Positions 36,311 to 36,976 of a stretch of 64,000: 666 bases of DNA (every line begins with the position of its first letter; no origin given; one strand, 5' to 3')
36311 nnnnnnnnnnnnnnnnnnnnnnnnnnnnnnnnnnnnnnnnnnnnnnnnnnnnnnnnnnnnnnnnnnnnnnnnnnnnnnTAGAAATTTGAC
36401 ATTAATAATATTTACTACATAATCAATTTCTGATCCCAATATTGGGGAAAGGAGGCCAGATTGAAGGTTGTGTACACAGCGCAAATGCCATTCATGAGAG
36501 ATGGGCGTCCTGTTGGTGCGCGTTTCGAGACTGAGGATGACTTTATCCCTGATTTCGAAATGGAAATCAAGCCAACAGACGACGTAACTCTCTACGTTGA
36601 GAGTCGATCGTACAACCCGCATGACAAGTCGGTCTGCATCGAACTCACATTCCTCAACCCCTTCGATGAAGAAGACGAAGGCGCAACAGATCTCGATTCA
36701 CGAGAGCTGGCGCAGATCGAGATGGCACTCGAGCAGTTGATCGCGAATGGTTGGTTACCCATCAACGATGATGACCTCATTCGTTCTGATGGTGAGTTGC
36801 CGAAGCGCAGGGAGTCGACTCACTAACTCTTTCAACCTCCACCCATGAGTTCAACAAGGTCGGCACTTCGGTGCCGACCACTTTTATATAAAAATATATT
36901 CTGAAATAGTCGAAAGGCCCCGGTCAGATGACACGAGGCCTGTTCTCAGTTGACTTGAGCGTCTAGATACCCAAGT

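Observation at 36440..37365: Cassette C pairs a highly acidic protein with an orphan class II ribonucleotide-reductase C-terminal fragment that has its own SD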

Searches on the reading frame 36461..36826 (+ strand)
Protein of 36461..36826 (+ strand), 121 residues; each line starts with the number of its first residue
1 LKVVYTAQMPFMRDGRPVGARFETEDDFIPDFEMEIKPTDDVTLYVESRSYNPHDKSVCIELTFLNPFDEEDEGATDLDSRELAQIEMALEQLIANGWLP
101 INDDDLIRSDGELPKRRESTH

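Call 4: search_protein_families(library=pfam, proteins=[window:36461-36826:+], max_evalue=1)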
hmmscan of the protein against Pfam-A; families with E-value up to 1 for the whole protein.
window:36461-36826:+ (121 aa): 0 families

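Call 11: search_protein_families(library=phrogs, proteins=[window:36461-36826:+], max_evalue=1)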
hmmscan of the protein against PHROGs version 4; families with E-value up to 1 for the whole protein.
window:36461-36826:+ (121 aa): 2 families
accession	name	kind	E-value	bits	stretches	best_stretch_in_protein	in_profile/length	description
phrog_19042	-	unknown function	0.038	14.5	1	25-63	192-230/271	-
phrog_33357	-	unknown function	0.3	12.4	1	72-94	22-40/48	-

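Call 12: search_protein_families(library=ncbifam, proteins=[window:36461-36826:+], max_evalue=1)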
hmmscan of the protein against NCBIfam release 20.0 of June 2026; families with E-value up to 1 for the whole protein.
window:36461-36826:+ (121 aa): 1 family
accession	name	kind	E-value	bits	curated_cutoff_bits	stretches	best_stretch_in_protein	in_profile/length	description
NF049947.1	TonB_dep_PCPU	exception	0.046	11.9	800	1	5-51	417-466/685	TonB-dependent receptor, PCPU motif-type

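Call 26: find_homologous_proteins(query=window:36461-36826:+, max_evalue=0.001)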
Query window:36461-36826:+ (121 aa): 4 proteins with E <= 0.001 among 7 candidates.
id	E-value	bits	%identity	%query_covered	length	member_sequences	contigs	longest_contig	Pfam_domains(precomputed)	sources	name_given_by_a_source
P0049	9.6e-70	250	100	93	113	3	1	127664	-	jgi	-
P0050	2.9e-44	168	64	99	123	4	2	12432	-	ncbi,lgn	-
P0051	3.4e-44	168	64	100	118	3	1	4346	-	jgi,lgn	jgi:hypothetical protein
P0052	1.0e-29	121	46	99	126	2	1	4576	-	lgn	-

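Call 28: find_encoding_contigs(protein=P0050, flank=6000, max_places=4)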
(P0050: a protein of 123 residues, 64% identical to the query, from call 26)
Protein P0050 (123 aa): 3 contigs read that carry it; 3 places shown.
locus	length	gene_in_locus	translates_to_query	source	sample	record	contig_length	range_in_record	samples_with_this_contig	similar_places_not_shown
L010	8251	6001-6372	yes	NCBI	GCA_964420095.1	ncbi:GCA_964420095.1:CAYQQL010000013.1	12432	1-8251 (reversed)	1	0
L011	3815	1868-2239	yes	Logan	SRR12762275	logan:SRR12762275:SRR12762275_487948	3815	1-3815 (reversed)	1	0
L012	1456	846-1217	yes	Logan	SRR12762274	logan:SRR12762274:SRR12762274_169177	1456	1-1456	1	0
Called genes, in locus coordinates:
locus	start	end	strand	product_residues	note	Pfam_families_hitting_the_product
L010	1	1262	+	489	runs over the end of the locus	-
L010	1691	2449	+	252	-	PF00121:TIM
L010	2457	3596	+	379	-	PF00162:PGK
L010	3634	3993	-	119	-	PF11969:DcpS_C, PF01230:HIT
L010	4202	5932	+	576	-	PF01368:DHH, PF02272:DHHA1 (weak), PF17768:RecJ_OB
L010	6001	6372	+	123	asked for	-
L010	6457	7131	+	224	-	PF00075:RNase_H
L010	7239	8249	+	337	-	?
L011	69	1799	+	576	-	PF01368:DHH, PF02272:DHHA1 (weak), PF17768:RecJ_OB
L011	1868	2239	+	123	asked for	-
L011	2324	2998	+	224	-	PF00075:RNase_H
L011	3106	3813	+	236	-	?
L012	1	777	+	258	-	?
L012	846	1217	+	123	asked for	-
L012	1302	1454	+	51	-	?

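Call 29: find_encoding_contigs(protein=P0052, flank=5000, max_places=4)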
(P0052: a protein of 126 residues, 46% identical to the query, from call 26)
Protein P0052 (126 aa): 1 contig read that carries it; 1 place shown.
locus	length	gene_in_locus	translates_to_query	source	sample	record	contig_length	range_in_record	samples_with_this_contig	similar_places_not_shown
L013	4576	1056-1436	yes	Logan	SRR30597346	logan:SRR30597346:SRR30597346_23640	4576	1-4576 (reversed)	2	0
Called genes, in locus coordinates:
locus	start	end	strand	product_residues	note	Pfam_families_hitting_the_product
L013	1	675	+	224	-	?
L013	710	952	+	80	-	-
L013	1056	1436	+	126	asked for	-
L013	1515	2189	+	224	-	PF00075:RNase_H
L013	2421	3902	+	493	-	PF13567:DUF4131, PF03772:Competence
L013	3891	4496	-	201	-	PF00081:Sod_Fe_N (weak), PF02777:Sod_Fe_C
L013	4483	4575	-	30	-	?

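Call 57: find_encoding_contigs(protein=P0051, flank=5000, max_places=4)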
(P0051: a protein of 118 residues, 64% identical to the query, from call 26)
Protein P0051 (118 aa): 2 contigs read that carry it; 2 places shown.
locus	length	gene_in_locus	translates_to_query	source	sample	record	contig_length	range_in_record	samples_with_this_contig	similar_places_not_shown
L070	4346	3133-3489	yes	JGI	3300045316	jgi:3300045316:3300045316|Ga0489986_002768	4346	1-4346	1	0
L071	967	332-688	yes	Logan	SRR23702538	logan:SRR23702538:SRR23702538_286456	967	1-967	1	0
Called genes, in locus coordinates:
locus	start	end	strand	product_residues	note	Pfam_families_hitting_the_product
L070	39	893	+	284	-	PF00162:PGK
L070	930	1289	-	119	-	PF11969:DcpS_C, PF01230:HIT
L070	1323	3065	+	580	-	PF01368:DHH, PF02272:DHHA1 (weak), PF17768:RecJ_OB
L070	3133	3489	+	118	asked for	-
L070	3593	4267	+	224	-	PF00075:RNase_H, PF01693:Cauli_VI (faint)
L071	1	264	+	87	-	?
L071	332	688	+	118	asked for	-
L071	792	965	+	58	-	?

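Call 61: search_protein_representatives(alignment_id=A2)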
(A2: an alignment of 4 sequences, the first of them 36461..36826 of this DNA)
Query: 4 sequences, 123 profile positions. Proteins with E-value up to 0.001 (for the whole library): 6; up to 1e-10: 4; up to 1e-30: 1. The best 6 are listed.
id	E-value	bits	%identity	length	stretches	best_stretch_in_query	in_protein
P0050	5.0e-63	226.8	-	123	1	1-123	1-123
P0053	3.9e-27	110.9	-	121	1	1-123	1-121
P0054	2.7e-23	98.4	-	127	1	1-119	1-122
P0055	1.7e-21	92.6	-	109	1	10-122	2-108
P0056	1.6e-06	44.3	-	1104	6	67-113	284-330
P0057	2.0e-04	37.5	-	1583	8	33-48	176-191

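Call 66: predict_structure(alignment_id=A3)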
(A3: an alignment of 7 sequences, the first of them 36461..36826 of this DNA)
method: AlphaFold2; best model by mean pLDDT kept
length: 121 residues; sequences in the alignment: 7
mean_pLDDT: 75.7   pTM: 0.66
mean pLDDT of the five models: 75.7, 74.8, 73.7, 67.4, 62.0
residues with pLDDT >= 90: 5; 70-90: 86; 50-70: 13; < 50: 17
segments of 3 or more residues with pLDDT < 50: 73-75, 108-121
pLDDT, mean of each block of 10 residues (from residue 1): 86 80 84 87 88 84 78 59 86 89 57 34 37
secondary structure, 60 per line:
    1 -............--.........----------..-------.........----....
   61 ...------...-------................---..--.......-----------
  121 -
elements in order: E2-13 E16-24 E44-52 E57-63 H80-95 H103-109

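Call 68: search_protein_families(library=padloc, proteins=[window:36461-36826:+], max_evalue=1)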
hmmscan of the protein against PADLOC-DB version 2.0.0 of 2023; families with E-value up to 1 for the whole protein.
window:36461-36826:+ (121 aa): 0 families
